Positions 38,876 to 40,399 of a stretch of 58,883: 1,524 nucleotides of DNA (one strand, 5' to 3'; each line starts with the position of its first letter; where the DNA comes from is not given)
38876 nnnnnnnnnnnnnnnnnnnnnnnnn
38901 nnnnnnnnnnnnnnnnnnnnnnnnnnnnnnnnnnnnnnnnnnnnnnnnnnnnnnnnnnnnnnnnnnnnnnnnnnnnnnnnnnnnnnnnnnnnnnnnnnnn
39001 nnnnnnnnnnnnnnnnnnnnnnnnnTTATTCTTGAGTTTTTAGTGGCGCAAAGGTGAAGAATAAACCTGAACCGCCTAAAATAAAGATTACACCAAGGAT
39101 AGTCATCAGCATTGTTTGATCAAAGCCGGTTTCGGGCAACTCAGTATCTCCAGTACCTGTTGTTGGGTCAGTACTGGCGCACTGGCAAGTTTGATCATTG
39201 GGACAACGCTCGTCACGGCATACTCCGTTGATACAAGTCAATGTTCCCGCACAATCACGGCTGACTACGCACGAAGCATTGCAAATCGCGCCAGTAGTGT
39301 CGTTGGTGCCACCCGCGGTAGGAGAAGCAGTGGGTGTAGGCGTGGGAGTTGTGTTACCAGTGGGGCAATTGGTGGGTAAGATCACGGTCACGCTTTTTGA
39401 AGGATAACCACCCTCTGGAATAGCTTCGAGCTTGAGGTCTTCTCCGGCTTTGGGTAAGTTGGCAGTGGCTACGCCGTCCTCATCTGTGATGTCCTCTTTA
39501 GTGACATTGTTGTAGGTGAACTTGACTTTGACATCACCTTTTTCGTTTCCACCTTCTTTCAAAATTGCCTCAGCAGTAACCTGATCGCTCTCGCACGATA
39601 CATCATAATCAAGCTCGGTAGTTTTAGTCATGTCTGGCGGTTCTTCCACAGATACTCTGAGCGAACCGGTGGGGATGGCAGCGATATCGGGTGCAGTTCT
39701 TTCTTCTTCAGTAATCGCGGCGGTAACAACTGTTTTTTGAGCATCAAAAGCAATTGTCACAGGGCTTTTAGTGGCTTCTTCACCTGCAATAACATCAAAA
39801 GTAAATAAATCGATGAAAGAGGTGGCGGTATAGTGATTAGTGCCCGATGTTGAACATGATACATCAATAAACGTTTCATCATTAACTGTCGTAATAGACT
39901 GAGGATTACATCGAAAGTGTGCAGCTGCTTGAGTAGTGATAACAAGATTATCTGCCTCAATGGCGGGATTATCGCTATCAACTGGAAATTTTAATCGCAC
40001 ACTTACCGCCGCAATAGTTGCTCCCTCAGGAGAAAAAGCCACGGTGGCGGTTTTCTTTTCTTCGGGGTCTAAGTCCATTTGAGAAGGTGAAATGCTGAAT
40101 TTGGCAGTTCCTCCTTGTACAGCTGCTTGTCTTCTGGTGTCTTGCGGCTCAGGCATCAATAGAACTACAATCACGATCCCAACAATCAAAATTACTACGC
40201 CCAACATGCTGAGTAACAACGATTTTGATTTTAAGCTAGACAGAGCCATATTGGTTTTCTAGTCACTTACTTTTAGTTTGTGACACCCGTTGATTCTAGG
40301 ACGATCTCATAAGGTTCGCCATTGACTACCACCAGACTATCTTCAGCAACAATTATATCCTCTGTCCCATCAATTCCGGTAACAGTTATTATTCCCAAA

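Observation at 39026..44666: Four-gene operon that looks like a minimal cohesin-dockerin (cellulosome-style) surface assembly anchored by sortase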

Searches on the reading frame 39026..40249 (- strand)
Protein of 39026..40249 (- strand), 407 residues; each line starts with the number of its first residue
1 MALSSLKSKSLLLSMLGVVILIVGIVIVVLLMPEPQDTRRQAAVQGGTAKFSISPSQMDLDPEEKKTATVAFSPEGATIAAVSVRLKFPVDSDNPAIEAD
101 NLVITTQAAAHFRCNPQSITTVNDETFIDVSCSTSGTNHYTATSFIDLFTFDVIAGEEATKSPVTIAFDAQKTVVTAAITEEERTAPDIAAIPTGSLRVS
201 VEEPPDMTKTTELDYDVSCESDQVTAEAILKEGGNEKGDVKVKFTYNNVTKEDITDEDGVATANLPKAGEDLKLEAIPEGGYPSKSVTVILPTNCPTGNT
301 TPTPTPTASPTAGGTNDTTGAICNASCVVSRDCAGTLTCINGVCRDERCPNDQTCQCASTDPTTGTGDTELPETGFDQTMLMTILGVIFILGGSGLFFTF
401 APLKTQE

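Call 3: search_protein_families(library=pfam, proteins=[window:39026-40249:-], max_evalue=1)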
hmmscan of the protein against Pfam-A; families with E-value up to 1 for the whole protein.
window:39026-40249:- (407 aa): 8 families
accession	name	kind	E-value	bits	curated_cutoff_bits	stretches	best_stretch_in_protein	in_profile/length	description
PF22067.2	Cep192_D3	-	0.0031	18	27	1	44-91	39-85/99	Cep192 domain 3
PF21164.2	Dumpy_DPY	-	0.0055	17.1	27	1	327-346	4-23/24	Dumpy, DPY module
PF00746.26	Gram_pos_anchor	-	0.0058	17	20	1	368-398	6-36/43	LPXTG cell wall anchor motif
PF15780.11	ASH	-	0.033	14.8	27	1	44-77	46-79/98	Abnormal spindle-like microcephaly-assoc'd, ASPM-SPD-2-Hydin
PF10717.14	ODV-E18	-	0.14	12.5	28.1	0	360-391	1-37/87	Occlusion-derived virus envelope protein ODV-E18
PF09911.14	DUF2140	-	0.19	11.6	34.3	1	9-60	4-56/187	Uncharacterized protein conserved in bacteria (DUF2140)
PF10177.14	DUF2371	-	0.21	12.4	22.9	1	6-34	36-65/143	Uncharacterised conserved protein (DUF2371)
PF11381.13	DUF3185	-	0.86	10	25.3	0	377-393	39-55/59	Protein of unknown function (DUF3185)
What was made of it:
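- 39179..39283 (-): G4 eight-cysteine module (res 323-357), with all 8 Cys invariant. Weak Dumpy DPY hit (call 3).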

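Call 4: search_protein_families(library=ncbifam, proteins=[window:39026-40249:-], max_evalue=1)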
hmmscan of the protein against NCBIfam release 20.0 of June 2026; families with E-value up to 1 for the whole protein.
window:39026-40249:- (407 aa): 3 families
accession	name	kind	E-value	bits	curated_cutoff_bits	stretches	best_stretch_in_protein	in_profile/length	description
NF053819.1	EF0750_LPXTG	subfamily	0.0095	16.4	47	1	359-398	61-100/105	EF2685/EF0750 family sortase-dependent surface protein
TIGR01167.1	LPXTG_anchor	domain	0.021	15.5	15.9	1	370-399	1-29/34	LPXTG cell wall anchor domain-containing protein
NF038126.1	PEP_CTERM_FxDxF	subfamily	0.028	14.6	50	1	103-175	8-78/165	FxDxF family PEP-CTERM protein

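Call 28: search_solved_structures(query=A2, max_evalue=10, show_alignments=2)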
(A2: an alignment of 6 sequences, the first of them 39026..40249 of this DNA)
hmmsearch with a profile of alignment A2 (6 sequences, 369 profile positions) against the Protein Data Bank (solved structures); distinct sequences matched with E-value up to 10: 10.
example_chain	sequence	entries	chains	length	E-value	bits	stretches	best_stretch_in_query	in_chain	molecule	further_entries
2jwa_A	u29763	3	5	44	0.066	15.3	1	9-40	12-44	Receptor tyrosine-protein kinase erbB-2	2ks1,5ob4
2n2a_A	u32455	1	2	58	0.07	15.2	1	9-40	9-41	Receptor tyrosine-protein kinase erbB-2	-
1oig_A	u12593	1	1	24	0.26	13.3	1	289-308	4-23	Dumpy, isoform Y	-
5bmq_A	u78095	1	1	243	0.63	12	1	248-284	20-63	ErfK/YbiS/YcfS/YnhG family protein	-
2ib0_A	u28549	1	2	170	0.78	11.7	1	66-137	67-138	CONSERVED HYPOTHETICAL ALANINE RICH PROTEIN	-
9yos_C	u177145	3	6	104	1.1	11.2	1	256-298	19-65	Protein spitz,Protein lin-3 | Protein spitz,Protein lin-3,Protein lin-3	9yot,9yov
8jjr_y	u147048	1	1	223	1.7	10.6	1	257-298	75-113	PsaU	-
9hqv_Bp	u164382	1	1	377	1.8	10.5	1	239-332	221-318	mS23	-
9fia_B3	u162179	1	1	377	2.1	10.3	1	239-332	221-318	Mitochondrial ribosomal protein, mS23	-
8hgo_B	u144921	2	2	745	2.2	10.2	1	9-40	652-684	Receptor tyrosine-protein kinase erbB-2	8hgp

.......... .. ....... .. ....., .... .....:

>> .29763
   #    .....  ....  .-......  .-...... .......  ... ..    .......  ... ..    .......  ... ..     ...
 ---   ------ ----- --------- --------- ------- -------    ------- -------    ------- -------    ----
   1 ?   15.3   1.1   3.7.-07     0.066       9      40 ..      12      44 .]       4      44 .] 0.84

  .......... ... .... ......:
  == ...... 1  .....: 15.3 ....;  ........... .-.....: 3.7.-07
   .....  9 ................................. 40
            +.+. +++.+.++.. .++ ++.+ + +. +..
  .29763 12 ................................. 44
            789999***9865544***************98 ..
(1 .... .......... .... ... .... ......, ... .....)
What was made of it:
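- The G4-family profile found no cohesin in PDB by sequence (call 28).
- Tried and rejected: The G4-family profile (A2) against PDB returned no cohesin, only TM-helix and low-complexity noise (call 28).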

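Call 31: search_protein_families(library=pfam, alignment_id=A2, max_evalue=1)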
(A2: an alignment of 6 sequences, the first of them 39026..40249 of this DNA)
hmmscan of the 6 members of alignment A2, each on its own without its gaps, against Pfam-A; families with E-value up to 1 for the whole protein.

A. member 1, window:39026-40249:- (407 aa): 8 families
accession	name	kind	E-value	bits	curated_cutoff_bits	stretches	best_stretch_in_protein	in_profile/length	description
PF22067.2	Cep192_D3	-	0.0031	18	27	1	44-91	39-85/99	Cep192 domain 3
PF21164.2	Dumpy_DPY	-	0.0055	17.1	27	1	327-346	4-23/24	Dumpy, DPY module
PF00746.26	Gram_pos_anchor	-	0.0058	17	20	1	368-398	6-36/43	LPXTG cell wall anchor motif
PF15780.11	ASH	-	0.033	14.8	27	1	44-77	46-79/98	Abnormal spindle-like microcephaly-assoc'd, ASPM-SPD-2-Hydin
PF10717.14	ODV-E18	-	0.14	12.5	28.1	0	360-391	1-37/87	Occlusion-derived virus envelope protein ODV-E18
PF09911.14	DUF2140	-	0.19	11.6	34.3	1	9-60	4-56/187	Uncharacterized protein conserved in bacteria (DUF2140)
PF10177.14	DUF2371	-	0.21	12.4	22.9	1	6-34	36-65/143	Uncharacterised conserved protein (DUF2371)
PF11381.13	DUF3185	-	0.86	10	25.3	0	377-393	39-55/59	Protein of unknown function (DUF3185)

B. families by the number of members that match (of 6 scanned): 12 families
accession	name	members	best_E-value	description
PF21164.2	Dumpy_DPY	3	0.0055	Dumpy, DPY module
PF00746.26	Gram_pos_anchor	3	0.0058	LPXTG cell wall anchor motif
PF22067.2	Cep192_D3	2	0.0031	Cep192 domain 3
PF11381.13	DUF3185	2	0.044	Protein of unknown function (DUF3185)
PF03599.22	CdhD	1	0.011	CO dehydrogenase/acetyl-CoA synthase delta subunit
PF15780.11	ASH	1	0.033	Abnormal spindle-like microcephaly-assoc'd, ASPM-SPD-2-Hydin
PF11259.13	DUF3060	1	0.11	Protein of unknown function (DUF3060)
PF10717.14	ODV-E18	1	0.14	Occlusion-derived virus envelope protein ODV-E18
PF06280.18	fn3_5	1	0.17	Fn3-like domain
PF09911.14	DUF2140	1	0.19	Uncharacterized protein conserved in bacteria (DUF2140)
PF10177.14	DUF2371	1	0.21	Uncharacterised conserved protein (DUF2371)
PF17963.7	Big_9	1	0.31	Bacterial Ig domain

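Call 33: find_homologous_proteins(query=window:39026-40249:-, max_evalue=0.001)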
Query window:39026-40249:- (407 aa): 5 proteins with E <= 0.001 among 8000 candidates.
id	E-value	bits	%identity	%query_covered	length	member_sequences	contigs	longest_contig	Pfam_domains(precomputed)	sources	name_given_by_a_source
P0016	1.4e-261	885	100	100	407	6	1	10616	-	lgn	-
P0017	7.1e-150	517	59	100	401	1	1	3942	-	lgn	-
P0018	1.7e-68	249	34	72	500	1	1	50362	-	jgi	jgi:hypothetical protein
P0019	5.1e-54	202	32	68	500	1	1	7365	-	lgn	-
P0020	4.3e-46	175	38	43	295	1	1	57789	-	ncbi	-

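Call 36: list_cluster_members(proteins=[P0020, P0016])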
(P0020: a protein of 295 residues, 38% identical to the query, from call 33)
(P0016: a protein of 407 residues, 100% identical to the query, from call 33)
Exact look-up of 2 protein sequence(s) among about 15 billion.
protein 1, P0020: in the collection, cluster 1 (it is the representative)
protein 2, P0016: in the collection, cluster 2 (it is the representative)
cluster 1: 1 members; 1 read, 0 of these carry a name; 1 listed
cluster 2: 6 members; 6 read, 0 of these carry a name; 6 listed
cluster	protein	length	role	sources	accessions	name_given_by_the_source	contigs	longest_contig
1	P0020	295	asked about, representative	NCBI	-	-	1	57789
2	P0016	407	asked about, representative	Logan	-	-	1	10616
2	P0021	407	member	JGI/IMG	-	-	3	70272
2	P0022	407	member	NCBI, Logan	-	-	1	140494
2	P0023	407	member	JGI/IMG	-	-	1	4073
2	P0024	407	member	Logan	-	-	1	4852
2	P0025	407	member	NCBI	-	-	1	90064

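Call 57: find_related_loci(query=A5, collection=genome_contigs, flank=8000)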
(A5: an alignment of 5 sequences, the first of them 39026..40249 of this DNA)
Query A5 (407 aa) in genome_contigs; peptide patterns used: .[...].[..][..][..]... (x = any residue, [..] = any of these).
39 stretches matched a pattern; 1 encode a relative of the query (tblastn E <= 1e-3); 1 distinct loci.
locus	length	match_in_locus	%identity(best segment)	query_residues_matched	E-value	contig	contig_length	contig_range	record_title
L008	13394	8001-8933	38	4-401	4e-36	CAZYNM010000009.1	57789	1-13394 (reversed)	MAG TPA_asm: uncultured Pseudomonadales bacterium isolate SRP292972_co1_113 genome assembly, contig: NODE_364_length_577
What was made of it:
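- Tried and rejected: The genome_contigs scan returned one locus only (call 57). The only titled relative is labelled 'uncultured Pseudomonadales' (call 57).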

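Call 59: predict_structure(alignment_id=A5)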
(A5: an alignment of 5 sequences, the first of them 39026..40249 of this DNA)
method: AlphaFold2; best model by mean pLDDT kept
length: 407 residues; sequences in the alignment: 5
mean_pLDDT: 62.7   pTM: 0.37
mean pLDDT of the five models: 62.7, 62.5, 60.4, 60.3, 52.8
residues with pLDDT >= 90: 32; 70-90: 162; 50-70: 82; < 50: 131
segments of 3 or more residues with pLDDT < 50: 1-7, 32-47, 181-207, 296-327, 329-333, 352-381, 395-407
pLDDT, mean of each block of 10 residues (from residue 1): 44 66 69 36 40 76 83 74 80 65 85 82 83 74 80 76 71 67 37 31 45 85 89 80 92 90 88 89 86 56 32 28 39 53 55 37 29 35 55 50 34
secondary structure, 60 per line:
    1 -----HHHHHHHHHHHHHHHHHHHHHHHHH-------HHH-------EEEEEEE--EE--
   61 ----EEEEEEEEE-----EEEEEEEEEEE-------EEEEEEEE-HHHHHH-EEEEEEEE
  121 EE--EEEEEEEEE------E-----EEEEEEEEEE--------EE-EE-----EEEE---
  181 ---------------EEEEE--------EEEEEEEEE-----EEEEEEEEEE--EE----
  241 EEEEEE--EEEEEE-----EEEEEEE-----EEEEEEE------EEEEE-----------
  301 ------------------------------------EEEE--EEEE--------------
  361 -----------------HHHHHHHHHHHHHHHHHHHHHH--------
elements in order: H6-30 E48-54 E65-73 E79-89 E97-104 H106-111 E113-122 E125-133 E146-155 E174-177 E196-200 E209-217 E223-232 E241-246 E249-254 E260-266 E272-278 E285-289 E337-340 E343-346 H378-399
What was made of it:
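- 39365..39619 (-): G4 middle beta-sandwich module (res about 211-295). It is present in 0-3 copies in homologues. pLDDT about 88 (call 59).
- Checked: It is a confident beta-sandwich (pLDDT about 88, call 59).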

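Call 63: fold_search(model_id=the predicted structure, library=pdb)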
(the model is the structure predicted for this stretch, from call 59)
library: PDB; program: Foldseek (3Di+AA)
matches with E <= 10: 1703; with E <= 0.001: 67
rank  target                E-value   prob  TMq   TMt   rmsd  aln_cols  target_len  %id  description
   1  4fl4_L                1.3e-06  1.00  0.25  0.31  22.4       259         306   13  Scaffoldin conformation and dynamics revealed by a ternary complex from the Clostridium thermocellum cellulosome (released 2012-06-27)
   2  4fl4_I                3.0e-06  1.00  0.23  0.30  21.1       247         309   12  Scaffoldin conformation and dynamics revealed by a ternary complex from the Clostridium thermocellum cellulosome (released 2012-06-27)
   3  3kcp_A                5.4e-06  1.00  0.25  0.32  20.6       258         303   13  Crystal structure of interacting Clostridium thermocellum multimodular components (released 2010-02-09)
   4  4fl4_C                1.2e-05  1.00  0.24  0.31  20.8       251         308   11  Scaffoldin conformation and dynamics revealed by a ternary complex from the Clostridium thermocellum cellulosome (released 2012-06-27)
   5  6kgf_C                3.0e-05  1.00  0.27  0.67   3.5       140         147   15  Crystal structure of CaDoc0917(R16D)-CaCohA2 complex at pH 8.2 (released 2020-07-08)
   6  6kgd_A                3.5e-05  1.00  0.26  0.66   3.3       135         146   13  Crystal structure of CaDoc0917(R49D)-CaCohA2 complex at pH 8.0 (released 2020-07-08)
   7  6kgc_A                4.3e-05  1.00  0.24  0.61   4.3       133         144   14  Crystal structure of CaDoc0917(R49D)-CaCohA2 complex at pH 5.4 (released 2020-07-08)
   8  6kg8_MODEL_1_A        5.9e-05  1.00  0.26  0.60   9.9       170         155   18  Solution structure of CaCohA2 from Clostridium acetobutylicum (released 2020-07-08)
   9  6kge_A                6.9e-05  1.00  0.24  0.63   3.9       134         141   13  Crystal structure of CaDoc0917(R16D)-CaCohA2 complex at pH 5.5 (released 2020-07-08)
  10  6kgf_A                8.5e-05  1.00  0.23  0.59   4.1       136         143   15  Crystal structure of CaDoc0917(R16D)-CaCohA2 complex at pH 8.2 (released 2020-07-08)
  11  6tqd_F                9.9e-05  1.00  0.18  0.32  18.5       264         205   12  D00-D0 domain of Intimin (released 2021-01-13)
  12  4ncc_L                1.4e-04  0.99  0.15  0.26  19.3       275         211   14  Neutralizing antibody to murine norovirus (released 2014-02-19)
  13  6flc_L                1.8e-04  0.99  0.16  0.27  19.5       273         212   11  2C8 Fab bound to EDIII of DenV 2 (released 2018-10-24)
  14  5b71_A                1.9e-04  0.98  0.15  0.25  19.2       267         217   10  Crystal structure of complement C5 in complex with SKY59 (released 2017-05-03)
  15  1iai_M                2.1e-04  0.99  0.16  0.27  20.1       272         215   12  IDIOTYPE-ANTI-IDIOTYPE FAB COMPLEX (released 1996-03-08)
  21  2zf9_A                3.5e-04  1.00  0.26  0.52   4.2       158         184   12  Crystal structure of a type III cohesin module from the cellulosomal ScaE cell-surface anchoring scaffoldin of Ruminoc (released 2008-12-30)
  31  2zf9_D                5.0e-04  1.00  0.26  0.53   4.0       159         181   11  Crystal structure of a type III cohesin module from the cellulosomal ScaE cell-surface anchoring scaffoldin of Ruminoc (released 2008-12-30)
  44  2zf9_B                6.4e-04  1.00  0.26  0.53   4.1       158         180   12  Crystal structure of a type III cohesin module from the cellulosomal ScaE cell-surface anchoring scaffoldin of Ruminoc (released 2008-12-30)
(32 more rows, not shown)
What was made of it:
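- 39647..40111 (-): G4 cohesin-like module (res about 47-201). Foldseek: CipA Coh-X chains 1e-6; single cohesins 6kgf_C 3e-5, TM 0.67; ScaE 2zf9 3.5e-4, TM 0.52 (calls 59, 63).
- On Cohesin (Pfam PF00963): G4 model: cohesins at TMt 0.52-0.67, weaker but still the best single-domain matches (call 63).
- Closest known: Ruminococcus flavefaciens sca cluster. Same: The G4 model matches the ScaE cohesin 2zf9 (call 63).
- Closest known: Clostridium. Same: The G4 model's best fold hits are the CipA CohI9-X-Doc chains (call 63).
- The fold search is led by CipA Coh-X chains and single cohesins, and includes the sortase-anchored ScaE cohesin (call 63).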

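Call 67: search_protein_families(library=pfam, proteins=[L008:4497-5366:+, L008:6658-7428:+, L008:5393-6739:+, L008:7425-7988:+], max_evalue=0.1)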
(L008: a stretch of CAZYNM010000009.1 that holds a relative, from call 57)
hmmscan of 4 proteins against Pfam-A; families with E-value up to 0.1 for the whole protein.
L008:4497-5366:+ (289 aa): 1 family
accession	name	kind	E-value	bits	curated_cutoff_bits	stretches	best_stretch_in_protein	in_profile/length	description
PF24517.2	CBM96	-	2.4e-11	44.2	26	1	34-208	4-155/164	Carbohydrate-binding module family 96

L008:6658-7428:+ (256 aa): 1 family
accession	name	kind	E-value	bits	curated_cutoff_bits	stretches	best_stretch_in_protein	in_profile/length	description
PF00404.24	Dockerin_1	-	0.037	14.7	22.9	1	201-244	11-54/57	Dockerin type I domain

L008:5393-6739:+ (448 aa): 0 families

L008:7425-7988:+ (187 aa): 1 family
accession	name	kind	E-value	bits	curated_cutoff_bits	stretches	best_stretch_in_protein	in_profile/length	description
PF18226.6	QslA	-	0.048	13.7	25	1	102-138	29-65/71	LasR-specific antiactivator QslA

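Call 83: find_related_loci(query=A5, collection=metagenome_contigs, flank=9000)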
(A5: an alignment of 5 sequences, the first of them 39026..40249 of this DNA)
Query A5 (407 aa) in metagenome_contigs; peptide patterns used: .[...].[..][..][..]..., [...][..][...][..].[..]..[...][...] (x = any residue, [..] = any of these).
385 stretches matched a pattern, but none encodes a relative of the query by tblastn (E <= 1e-3).
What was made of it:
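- Tried and rejected: The first metagenome scan returned none (call 83).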
